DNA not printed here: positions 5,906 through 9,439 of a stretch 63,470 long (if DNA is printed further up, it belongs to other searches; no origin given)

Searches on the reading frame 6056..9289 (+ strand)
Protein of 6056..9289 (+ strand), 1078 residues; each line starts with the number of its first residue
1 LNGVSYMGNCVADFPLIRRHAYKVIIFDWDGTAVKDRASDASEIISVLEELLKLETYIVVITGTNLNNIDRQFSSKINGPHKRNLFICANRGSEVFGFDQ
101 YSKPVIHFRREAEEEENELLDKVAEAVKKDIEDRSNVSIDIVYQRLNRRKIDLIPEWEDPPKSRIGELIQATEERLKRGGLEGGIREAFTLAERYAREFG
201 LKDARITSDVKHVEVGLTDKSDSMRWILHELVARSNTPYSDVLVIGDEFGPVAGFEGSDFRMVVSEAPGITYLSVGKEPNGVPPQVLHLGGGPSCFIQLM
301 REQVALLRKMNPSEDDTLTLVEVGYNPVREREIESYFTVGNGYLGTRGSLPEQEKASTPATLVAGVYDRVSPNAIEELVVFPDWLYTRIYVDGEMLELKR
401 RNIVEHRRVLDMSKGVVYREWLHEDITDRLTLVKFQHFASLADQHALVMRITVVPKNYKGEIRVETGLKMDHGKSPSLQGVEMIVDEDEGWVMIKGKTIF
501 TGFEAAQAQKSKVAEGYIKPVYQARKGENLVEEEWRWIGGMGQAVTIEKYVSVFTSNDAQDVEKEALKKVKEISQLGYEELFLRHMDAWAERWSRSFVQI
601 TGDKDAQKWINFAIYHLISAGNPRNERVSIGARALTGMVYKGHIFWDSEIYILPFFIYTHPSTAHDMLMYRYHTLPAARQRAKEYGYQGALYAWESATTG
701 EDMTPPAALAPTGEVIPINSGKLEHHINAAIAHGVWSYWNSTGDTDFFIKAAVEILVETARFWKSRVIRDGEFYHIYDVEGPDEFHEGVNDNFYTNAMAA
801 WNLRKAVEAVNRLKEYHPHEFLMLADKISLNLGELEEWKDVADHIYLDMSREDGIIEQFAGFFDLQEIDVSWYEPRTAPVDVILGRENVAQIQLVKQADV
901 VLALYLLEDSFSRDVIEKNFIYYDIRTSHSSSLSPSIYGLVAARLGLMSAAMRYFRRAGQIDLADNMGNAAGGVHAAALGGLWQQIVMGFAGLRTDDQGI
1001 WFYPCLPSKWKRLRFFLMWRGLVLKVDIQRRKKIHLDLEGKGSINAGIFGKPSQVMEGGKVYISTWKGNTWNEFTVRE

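Call 28: search_protein_families(library=pfam, proteins=[window:6056-9289:+], max_evalue=0.001)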
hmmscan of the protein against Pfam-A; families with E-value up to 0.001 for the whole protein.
window:6056-9289:+ (1078 aa): 4 families
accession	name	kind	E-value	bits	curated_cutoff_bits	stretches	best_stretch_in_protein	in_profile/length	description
PF03632.21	Glyco_hydro_65m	-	5.3e-116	388.1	27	1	612-984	2-371/371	Glycosyl hydrolase family 65 central catalytic domain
PF03636.21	Glyco_hydro_65N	-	1.8e-48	165.7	26.6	1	322-556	2-232/233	Glycosyl hydrolase family 65, N-terminal domain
PF03633.20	Glyco_hydro_65C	-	1.9e-11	44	22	1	993-1054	1-61/62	Glycosyl hydrolase family 65, C-terminal domain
PF00702.32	Hydrolase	-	0.00018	22.4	26.4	1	22-248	1-180/191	haloacid dehalogenase-like hydrolase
